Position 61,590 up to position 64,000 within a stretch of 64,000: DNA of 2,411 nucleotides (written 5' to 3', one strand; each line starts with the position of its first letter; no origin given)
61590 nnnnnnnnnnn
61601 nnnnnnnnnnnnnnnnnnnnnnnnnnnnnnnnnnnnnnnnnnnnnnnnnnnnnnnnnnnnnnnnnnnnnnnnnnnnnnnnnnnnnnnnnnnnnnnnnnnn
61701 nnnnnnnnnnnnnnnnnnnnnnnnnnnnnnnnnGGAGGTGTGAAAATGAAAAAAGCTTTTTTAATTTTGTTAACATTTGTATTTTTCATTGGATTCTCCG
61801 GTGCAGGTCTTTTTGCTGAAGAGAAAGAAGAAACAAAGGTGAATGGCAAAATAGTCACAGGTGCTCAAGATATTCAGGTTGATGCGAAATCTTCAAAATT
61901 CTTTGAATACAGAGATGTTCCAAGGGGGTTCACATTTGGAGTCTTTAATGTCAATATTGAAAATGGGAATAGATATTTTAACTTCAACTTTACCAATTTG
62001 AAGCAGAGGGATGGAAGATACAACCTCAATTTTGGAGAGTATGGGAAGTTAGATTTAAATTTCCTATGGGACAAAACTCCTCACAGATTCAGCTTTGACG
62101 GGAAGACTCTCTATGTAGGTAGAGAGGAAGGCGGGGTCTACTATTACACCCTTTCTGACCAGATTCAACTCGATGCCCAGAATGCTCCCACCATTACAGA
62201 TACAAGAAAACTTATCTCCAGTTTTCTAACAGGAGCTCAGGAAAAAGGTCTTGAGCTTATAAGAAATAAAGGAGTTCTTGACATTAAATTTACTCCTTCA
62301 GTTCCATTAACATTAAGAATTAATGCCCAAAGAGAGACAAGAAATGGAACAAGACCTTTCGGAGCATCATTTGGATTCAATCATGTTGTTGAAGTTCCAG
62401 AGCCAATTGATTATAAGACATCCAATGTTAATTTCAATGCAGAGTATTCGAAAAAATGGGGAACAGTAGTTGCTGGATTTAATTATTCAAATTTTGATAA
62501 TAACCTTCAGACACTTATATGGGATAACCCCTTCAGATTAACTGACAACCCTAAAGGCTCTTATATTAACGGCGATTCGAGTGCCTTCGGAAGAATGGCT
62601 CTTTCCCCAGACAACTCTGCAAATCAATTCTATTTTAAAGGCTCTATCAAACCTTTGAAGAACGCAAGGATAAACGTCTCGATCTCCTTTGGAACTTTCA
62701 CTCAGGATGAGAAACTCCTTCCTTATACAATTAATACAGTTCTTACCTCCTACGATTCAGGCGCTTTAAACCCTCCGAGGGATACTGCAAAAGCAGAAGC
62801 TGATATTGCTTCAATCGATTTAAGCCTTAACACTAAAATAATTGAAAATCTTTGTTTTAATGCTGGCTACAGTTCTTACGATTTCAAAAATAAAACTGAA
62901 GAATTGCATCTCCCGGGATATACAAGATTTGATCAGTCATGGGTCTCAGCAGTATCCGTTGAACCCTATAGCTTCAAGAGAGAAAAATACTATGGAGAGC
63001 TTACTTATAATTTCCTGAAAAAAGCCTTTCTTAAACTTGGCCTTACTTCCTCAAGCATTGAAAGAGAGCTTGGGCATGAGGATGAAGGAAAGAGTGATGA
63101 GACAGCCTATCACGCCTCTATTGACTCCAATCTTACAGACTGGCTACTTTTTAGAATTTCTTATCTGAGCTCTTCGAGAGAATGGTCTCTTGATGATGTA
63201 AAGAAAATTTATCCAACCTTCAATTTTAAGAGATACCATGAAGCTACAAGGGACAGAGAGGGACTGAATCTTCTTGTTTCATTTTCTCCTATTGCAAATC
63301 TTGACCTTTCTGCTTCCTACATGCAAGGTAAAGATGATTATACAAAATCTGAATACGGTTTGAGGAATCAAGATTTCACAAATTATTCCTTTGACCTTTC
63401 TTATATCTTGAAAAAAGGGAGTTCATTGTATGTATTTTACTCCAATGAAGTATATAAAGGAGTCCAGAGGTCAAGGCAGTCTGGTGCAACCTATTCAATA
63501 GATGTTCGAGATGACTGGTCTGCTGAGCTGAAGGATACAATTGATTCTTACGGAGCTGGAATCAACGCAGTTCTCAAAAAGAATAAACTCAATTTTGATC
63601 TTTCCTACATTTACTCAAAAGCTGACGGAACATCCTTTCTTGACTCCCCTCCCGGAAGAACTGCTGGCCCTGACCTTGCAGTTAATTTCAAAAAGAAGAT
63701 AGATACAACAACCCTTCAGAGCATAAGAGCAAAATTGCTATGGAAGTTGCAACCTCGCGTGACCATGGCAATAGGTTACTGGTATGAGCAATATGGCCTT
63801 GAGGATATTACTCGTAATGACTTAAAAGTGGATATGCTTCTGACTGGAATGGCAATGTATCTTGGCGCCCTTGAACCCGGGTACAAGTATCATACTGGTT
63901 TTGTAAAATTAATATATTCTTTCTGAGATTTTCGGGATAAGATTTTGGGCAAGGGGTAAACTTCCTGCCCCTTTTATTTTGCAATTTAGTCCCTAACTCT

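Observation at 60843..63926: MtoAB/PioAB-type porin-cytochrome conduit in an AT-rich, apparently deep-branching genome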

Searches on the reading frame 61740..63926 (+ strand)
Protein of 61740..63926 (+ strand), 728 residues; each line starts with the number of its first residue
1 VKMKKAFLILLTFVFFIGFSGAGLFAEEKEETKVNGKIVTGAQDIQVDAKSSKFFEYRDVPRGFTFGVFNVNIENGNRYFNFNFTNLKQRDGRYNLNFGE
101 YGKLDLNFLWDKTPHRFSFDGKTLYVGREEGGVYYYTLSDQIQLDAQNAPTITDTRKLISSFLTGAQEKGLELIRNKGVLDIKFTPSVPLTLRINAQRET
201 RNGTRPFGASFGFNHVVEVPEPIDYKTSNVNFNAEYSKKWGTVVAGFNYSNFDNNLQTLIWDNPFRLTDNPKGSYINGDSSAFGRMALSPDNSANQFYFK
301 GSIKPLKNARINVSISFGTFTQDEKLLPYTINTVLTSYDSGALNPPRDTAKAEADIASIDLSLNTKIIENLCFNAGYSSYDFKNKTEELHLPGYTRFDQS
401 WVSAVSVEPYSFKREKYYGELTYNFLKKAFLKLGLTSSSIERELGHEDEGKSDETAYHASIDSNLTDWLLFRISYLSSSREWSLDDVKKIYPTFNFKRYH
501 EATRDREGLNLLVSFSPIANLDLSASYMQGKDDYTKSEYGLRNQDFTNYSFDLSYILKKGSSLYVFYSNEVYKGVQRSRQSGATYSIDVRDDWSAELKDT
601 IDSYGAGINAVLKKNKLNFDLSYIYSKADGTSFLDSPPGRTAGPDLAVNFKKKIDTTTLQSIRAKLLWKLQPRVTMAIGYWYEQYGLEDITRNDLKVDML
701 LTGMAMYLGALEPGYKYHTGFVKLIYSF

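Call 3: search_protein_families(library=ncbifam, proteins=[window:61740-63926:+], max_evalue=0.01)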
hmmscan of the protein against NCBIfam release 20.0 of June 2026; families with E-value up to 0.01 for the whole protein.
window:61740-63926:+ (728 aa): 2 families
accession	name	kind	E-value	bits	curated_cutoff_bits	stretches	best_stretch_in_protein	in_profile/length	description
TIGR03509.1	OMP_MtrB_PioB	subfamily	3e-70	237.5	240.05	1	66-728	32-662/662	MtrB/PioB family decaheme-associated outer membrane protein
NF041027.1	GSU2204_Se_pt_1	equivalog_domain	4.2e-09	35.7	350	1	215-475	190-444/580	GSU2204 family CXXCH-containing (seleno)protein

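Call 4: search_protein_families(library=pfam, proteins=[window:61740-63926:+], max_evalue=0.01)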
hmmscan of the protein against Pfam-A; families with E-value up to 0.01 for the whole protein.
window:61740-63926:+ (728 aa): 1 family
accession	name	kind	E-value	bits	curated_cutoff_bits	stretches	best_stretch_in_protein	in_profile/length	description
PF11854.14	MtrB_PioB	-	6.9e-89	299.6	23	1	48-728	3-635/635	Putative outer membrane beta-barrel porin, MtrB/PioB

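Call 6: find_related_loci(query=window:61740-63926:+, collection=genome_contigs, flank=10000)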
Query window:61740-63926:+ (728 aa) in genome_contigs; peptide patterns used: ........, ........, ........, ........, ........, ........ (x = any residue, [..] = any of these).
99 stretches matched a pattern; 4 encode a relative of the query (tblastn E <= 1e-3); 3 distinct loci.
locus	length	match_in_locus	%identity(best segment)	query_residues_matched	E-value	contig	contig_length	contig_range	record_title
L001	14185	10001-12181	84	1-728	0e+0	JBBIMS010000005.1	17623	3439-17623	MAG: Candidatus Aminicenantes bacterium isolate RSS170216_bin_238 NODE_794_length_17623_cov_3.599784, whole genome shotg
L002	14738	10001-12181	84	2-728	0e+0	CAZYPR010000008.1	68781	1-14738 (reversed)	MAG TPA_asm: uncultured Clostridia bacterium isolate binchicken_co96_90 genome assembly, contig: NODE_109_length_68781_c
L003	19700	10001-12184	82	1-728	0e+0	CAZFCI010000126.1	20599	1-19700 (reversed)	MAG TPA_asm: uncultured Clostridia bacterium isolate SRP231805_co4_28 genome assembly, contig: k141_369005, whole genome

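Call 14: find_homologous_proteins(query=window:61746-63926:+, max_evalue=1e-10)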
Query window:61746-63926:+ (726 aa): 130 proteins with E <= 1e-10 among 8000 candidates; the best 120 are listed.
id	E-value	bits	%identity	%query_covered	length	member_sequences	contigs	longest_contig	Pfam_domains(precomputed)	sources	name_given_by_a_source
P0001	0.0e+0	1653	100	100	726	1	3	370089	PF11854.15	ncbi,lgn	-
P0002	0.0e+0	1461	88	100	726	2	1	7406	PF11854.15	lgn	-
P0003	0.0e+0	1451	87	100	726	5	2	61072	PF11854.15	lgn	-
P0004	0.0e+0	1420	84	100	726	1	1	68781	PF11854.15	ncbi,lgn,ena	-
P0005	0.0e+0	1420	85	100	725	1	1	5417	PF11854.15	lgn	-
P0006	0.0e+0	1413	84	100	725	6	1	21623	PF11854.15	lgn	-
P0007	0.0e+0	1386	83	99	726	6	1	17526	PF11854.15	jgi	-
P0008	0.0e+0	1336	80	100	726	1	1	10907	PF11854.15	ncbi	-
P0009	0.0e+0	1320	79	100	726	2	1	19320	PF11854.15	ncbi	-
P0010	0.0e+0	1272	77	97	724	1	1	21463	PF11854.15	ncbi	ncbi:MAG: MtrB/PioB family decaheme-associated outer membrane protein [Candidatus Aminicenantia bact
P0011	2.5e-279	947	59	100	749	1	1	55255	PF11854.15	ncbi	ncbi:MAG: MtrB/PioB family decaheme-associated outer membrane protein [Acidobacteriota bacterium]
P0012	2.6e-269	914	57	100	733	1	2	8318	PF11854.15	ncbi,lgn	-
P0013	6.2e-262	890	55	100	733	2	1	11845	PF11854.15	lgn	-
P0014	2.8e-254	864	54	100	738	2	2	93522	PF11854.15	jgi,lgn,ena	jgi:MtrB/PioB family decaheme-associated outer membrane protein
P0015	1.5e-232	792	51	100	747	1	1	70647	PF11854.15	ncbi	-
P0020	2.7e-221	755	49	100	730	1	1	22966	PF11854.15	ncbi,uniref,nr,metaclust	ncbi:MAG: hypothetical protein A2Y62_15800 [Candidatus Fischerbacteria bacterium RBG_13_37_8]|uniref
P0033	1.9e-213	729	46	100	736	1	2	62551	PF11854.15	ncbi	ncbi:MAG: MtrB/PioB family decaheme-associated outer membrane protein [Candidatus Aminicenantales ba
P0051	1.2e-196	674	46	99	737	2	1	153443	PF11854.15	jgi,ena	-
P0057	1.7e-188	647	43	100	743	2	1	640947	PF11854.15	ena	-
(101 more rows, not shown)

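Call 15: find_encoding_contigs(protein=P0001, flank=10000, max_places=6)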
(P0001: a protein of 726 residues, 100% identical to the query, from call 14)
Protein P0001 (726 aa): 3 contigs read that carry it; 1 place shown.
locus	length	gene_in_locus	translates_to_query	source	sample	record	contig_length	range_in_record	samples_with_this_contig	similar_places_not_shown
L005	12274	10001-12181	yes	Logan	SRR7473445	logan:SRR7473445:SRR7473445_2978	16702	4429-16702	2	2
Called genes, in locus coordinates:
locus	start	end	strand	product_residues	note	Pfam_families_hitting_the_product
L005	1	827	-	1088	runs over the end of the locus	PF26549:Tricorn_N, PF26550:Tricorn_2nd, PF26549:Tricorn_N, PF26550:Tricorn_2nd, PF07676:PD40, PF14684:Tricorn_C1, PF14685:PDZ_Tricorn, PF03572:Peptidase_S41, +6 more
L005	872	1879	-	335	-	PF04015:DUF362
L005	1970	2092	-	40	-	-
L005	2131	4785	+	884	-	PF01624:MutS_I, PF05188:MutS_II, PF05192:MutS_III, PF05190:MutS_IV, PF00488:MutS_V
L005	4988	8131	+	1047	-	-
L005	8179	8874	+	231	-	PF07238:PilZ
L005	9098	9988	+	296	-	PF14522:Cytochrome_C7 (faint), PF22113:Mtrc-MtrF_II-IV_dom (faint), PF14537:Cytochrom_c3_2 (faint), PF22678:Cytochrom_c_NrfB-like, PF09699:Paired_CXXCH_1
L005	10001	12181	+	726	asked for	PF11854:MtrB_PioB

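Call 22: search_solved_structures(query=window:61746-63926:+, max_evalue=0.01, show_alignments=1)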
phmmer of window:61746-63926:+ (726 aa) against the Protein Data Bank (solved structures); distinct sequences matched with E-value up to 0.01: 1.
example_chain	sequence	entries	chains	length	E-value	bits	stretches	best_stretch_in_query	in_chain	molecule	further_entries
6r2q_B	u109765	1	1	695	3.8e-17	65.4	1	173-629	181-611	Uncharacterized protein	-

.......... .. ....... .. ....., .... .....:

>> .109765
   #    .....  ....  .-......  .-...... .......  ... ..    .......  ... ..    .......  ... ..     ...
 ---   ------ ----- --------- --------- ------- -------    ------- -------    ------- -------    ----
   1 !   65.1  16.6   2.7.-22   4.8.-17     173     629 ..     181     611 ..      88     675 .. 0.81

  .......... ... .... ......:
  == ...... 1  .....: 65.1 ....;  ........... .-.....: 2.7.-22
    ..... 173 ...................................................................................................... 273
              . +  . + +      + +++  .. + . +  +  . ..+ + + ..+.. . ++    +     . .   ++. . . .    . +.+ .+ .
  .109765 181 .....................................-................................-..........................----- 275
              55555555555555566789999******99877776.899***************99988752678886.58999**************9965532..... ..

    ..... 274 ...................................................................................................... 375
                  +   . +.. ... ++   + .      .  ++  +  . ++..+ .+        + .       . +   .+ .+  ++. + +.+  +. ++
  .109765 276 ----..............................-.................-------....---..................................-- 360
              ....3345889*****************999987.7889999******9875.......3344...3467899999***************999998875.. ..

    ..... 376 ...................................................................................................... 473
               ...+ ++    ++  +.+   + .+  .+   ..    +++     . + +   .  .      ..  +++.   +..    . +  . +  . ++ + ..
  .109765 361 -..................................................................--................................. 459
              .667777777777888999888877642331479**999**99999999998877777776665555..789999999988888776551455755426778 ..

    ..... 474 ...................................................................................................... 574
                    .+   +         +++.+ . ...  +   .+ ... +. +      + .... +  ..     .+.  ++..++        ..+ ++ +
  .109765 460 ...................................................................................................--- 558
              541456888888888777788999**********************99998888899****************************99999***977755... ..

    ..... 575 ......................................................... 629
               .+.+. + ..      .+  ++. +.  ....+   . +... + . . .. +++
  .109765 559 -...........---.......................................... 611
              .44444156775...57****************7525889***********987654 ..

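Call 24: find_encoding_contigs(protein=P0014, flank=10000, max_places=2)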
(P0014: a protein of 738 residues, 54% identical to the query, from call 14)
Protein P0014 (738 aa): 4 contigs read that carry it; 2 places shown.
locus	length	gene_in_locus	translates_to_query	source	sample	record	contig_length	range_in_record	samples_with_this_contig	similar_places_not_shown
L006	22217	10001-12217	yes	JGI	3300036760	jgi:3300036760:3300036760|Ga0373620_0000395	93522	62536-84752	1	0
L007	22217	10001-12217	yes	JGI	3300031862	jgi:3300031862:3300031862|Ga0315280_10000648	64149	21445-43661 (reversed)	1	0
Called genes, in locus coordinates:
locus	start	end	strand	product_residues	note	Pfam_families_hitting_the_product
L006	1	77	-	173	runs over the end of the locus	PF14522:Cytochrome_C7 (faint), PF09699:Paired_CXXCH_1 (faint), PF13435:Cytochrome_C554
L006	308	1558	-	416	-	PF09699:Paired_CXXCH_1 (faint), PF14522:Cytochrome_C7 (faint), PF14537:Cytochrom_c3_2 (weak)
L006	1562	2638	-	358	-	PF00033:Cytochrome_B, PF13631:Cytochrom_B_N_2, PF00032:Cytochrom_B_C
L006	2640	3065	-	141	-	PF25471:TM_PetC, PF00355:Rieske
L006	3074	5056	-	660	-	PF03264:Cytochrom_NNT, PF02085:Cytochrom_CIII (faint), PF14522:Cytochrome_C7 (faint), PF14537:Cytochrom_c3_2 (weak)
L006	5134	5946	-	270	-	PF01578:Cytochrom_C_asm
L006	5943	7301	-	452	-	PF05140:ResB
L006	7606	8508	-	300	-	PF09699:Paired_CXXCH_1 (faint), PF14522:Cytochrome_C7 (faint), PF13447:Multi-haem_cyto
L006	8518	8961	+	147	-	-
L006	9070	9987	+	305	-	PF22113:Mtrc-MtrF_II-IV_dom (faint), PF02085:Cytochrom_CIII (faint), PF14522:Cytochrome_C7 (faint), PF14537:Cytochrom_c3_2 (faint), PF22678:Cytochrom_c_NrfB-like, PF09699:Paired_CXXCH_1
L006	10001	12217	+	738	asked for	PF11854:MtrB_PioB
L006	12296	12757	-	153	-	PF02082:Rrf2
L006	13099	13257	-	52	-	-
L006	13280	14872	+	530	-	PF01855:POR_N, PF02775:TPP_enzyme_C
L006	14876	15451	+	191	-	PF01558:POR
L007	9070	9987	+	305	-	PF22113:Mtrc-MtrF_II-IV_dom (faint), PF02085:Cytochrom_CIII (faint), PF14522:Cytochrome_C7 (faint), PF14537:Cytochrom_c3_2 (faint), PF22678:Cytochrom_c_NrfB-like (weak), PF09699:Paired_CXXCH_1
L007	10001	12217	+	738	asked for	PF11854:MtrB_PioB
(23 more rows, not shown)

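Call 25: find_encoding_contigs(protein=P0051, flank=10000, max_places=2)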
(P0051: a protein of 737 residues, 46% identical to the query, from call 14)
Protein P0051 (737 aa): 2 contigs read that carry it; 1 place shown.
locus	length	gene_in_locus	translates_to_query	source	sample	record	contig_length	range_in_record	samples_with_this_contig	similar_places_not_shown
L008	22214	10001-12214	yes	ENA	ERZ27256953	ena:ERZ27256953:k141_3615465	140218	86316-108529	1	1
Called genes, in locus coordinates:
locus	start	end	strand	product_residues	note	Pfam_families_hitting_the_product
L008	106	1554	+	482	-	PF00140:Sigma70_r1_2, PF04542:Sigma70_r2, PF04539:Sigma70_r3, PF04545:Sigma70_r4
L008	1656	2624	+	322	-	PF02016:Peptidase_S66, PF17676:Peptidase_S66C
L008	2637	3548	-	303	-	PF00890:FAD_binding_2 (weak), PF01134:GIDA (faint), PF01266:DAO (faint), PF01494:FAD_binding_3 (weak), PF01946:Thi4 (weak), PF03486:HI0933_like (faint), PF07992:Pyr_redox_2, PF13738:Pyr_redox_3 (faint)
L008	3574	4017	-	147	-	-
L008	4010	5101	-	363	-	PF01381:HTH_3, PF12844:HTH_19, PF13560:HTH_31, PF06114:Peptidase_M78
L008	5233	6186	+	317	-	PF00989:PAS (weak), PF08448:PAS_4 (weak), PF13426:PAS_9 (weak), PF00990:GGDEF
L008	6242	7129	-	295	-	-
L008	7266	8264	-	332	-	-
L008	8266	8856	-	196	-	PF04542:Sigma70_r2, PF08281:Sigma70_r4_2, PF04545:Sigma70_r4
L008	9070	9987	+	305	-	PF14522:Cytochrome_C7 (faint), PF22113:Mtrc-MtrF_II-IV_dom (faint), PF22678:Cytochrom_c_NrfB-like (weak), PF09699:Paired_CXXCH_1 (weak), PF14537:Cytochrom_c3_2 (weak), PF09699:Paired_CXXCH_1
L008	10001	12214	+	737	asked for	PF11854:MtrB_PioB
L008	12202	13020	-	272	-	PF01292:Ni_hydr_CYTB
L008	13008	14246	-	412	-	PF14522:Cytochrome_C7 (faint), PF22678:Cytochrom_c_NrfB-like (faint), PF14537:Cytochrom_c3_2 (weak), PF22113:Mtrc-MtrF_II-IV_dom, PF09699:Paired_CXXCH_1 (weak)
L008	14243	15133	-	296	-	PF09699:Paired_CXXCH_1 (faint), PF14522:Cytochrome_C7 (faint), PF14537:Cytochrom_c3_2 (weak)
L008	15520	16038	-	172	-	PF22113:Mtrc-MtrF_II-IV_dom (faint), PF14522:Cytochrome_C7 (faint), PF13435:Cytochrome_C554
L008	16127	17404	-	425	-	PF09699:Paired_CXXCH_1 (faint), PF14522:Cytochrome_C7 (faint), PF14537:Cytochrom_c3_2 (weak)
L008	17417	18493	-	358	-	PF00033:Cytochrome_B, PF13631:Cytochrom_B_N_2, PF00032:Cytochrom_B_C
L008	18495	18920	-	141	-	PF25471:TM_PetC (weak), PF00355:Rieske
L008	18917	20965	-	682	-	PF03264:Cytochrom_NNT, PF02085:Cytochrom_CIII (faint), PF14522:Cytochrome_C7 (weak), PF14537:Cytochrom_c3_2 (weak)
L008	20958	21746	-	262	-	PF01578:Cytochrom_C_asm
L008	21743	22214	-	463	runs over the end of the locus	PF05140:ResB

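Call 26: find_encoding_contigs(protein=P0003, flank=10000, max_places=2)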
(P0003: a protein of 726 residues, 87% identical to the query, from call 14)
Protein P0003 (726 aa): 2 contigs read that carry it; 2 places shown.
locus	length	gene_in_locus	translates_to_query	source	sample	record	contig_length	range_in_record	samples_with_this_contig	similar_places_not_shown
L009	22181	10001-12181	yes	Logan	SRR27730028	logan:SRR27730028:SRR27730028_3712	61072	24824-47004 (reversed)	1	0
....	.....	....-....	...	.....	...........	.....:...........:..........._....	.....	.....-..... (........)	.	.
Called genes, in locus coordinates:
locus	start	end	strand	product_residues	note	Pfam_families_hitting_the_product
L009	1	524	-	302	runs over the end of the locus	-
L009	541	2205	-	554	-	PF04389:Peptidase_M28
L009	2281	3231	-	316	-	PF00478:IMPDH (faint), PF03060:NMO, PF01070:FMN_dh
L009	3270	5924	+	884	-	PF01624:MutS_I, PF05188:MutS_II, PF05192:MutS_III, PF05190:MutS_IV, PF00488:MutS_V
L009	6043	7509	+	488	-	PF21563:Mcp40H-20_sensor (weak), PF00672:HAMP, PF00512:HisKA, PF02518:HATPase_c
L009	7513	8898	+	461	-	PF00072:Response_reg, PF00158:Sigma54_activat, PF14532:Sigma54_activ_2, PF07728:AAA_5 (weak), PF25601:AAA_lid_14, PF02954:HTH_8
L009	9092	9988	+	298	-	PF14522:Cytochrome_C7 (faint), PF14537:Cytochrom_c3_2 (faint), PF22113:Mtrc-MtrF_II-IV_dom (faint), PF22678:Cytochrom_c_NrfB-like (weak), PF09699:Paired_CXXCH_1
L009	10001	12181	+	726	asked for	PF11854:MtrB_PioB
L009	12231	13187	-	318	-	PF04055:Radical_SAM, PF13353:Fer4_12, PF06463:Mob_synth_C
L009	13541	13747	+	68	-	-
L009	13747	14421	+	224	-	PF15980:ComGF (faint)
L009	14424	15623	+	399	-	-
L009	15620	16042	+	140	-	-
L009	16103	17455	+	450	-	PF00072:Response_reg, PF00158:Sigma54_activat, PF01078:Mg_chelatase (weak), PF14532:Sigma54_activ_2, PF07728:AAA_5, PF25601:AAA_lid_14, PF02954:HTH_8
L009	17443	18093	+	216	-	PF04028:DUF374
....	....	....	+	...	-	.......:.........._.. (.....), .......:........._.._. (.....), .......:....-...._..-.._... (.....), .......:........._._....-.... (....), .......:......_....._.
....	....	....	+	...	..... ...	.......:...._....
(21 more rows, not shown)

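Call 40: predict_structure(alignment_id=A1)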
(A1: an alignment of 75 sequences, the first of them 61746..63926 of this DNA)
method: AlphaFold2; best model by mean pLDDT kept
length: 726 residues; sequences in the alignment: 75
mean_pLDDT: 89.4   pTM: 0.83
mean pLDDT of the five models: 89.4, 88.1, 87.8, 87.8, 87.8
residues with pLDDT >= 90: 510; 70-90: 146; 50-70: 39; < 50: 31
segments of 3 or more residues with pLDDT < 50: 1-3, 16-27, 484-494, 639-643
pLDDT, mean of each block of 10 residues (from residue 1): 56 52 53 96 91 91 94 96 94 97 98 92 93 95 91 91 90 98 95 98 88 86 98 96 98 96 90 81 94 98 95 98 93 91 93 98 94 98 91 88 88 98 92 96 74 97 89 95 49 56 96 93 98 86 98 91 98 85 75 95 97 95 96 72 66 94 97 97 85 76 84 94 97
secondary structure, 60 per line:
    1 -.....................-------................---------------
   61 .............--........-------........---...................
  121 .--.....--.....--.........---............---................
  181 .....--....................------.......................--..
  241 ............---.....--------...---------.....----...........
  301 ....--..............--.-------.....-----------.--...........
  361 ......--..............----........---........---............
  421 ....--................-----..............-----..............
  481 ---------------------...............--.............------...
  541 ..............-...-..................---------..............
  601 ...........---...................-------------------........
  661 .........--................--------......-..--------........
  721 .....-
elements in order (helices of 4 or more, strands of 3 or more residues): H2-22 E30-45 E61-73 E76-83 E91-98 E102-121 E124-128 E131-135 H138-146 H150-161 E165-185 E188-207 E214-236 E239-252 E256-260 E281-285 E290-304 E307-320 H331-335 E350-366 E369-382 E387-394 E398-405 E409-424 E427-442 E448-461 E467-480 E502-516 E519-531 E538-554 E560-577 E590-611 E615-633 E653-669 E672-687 H698-701 E713-725
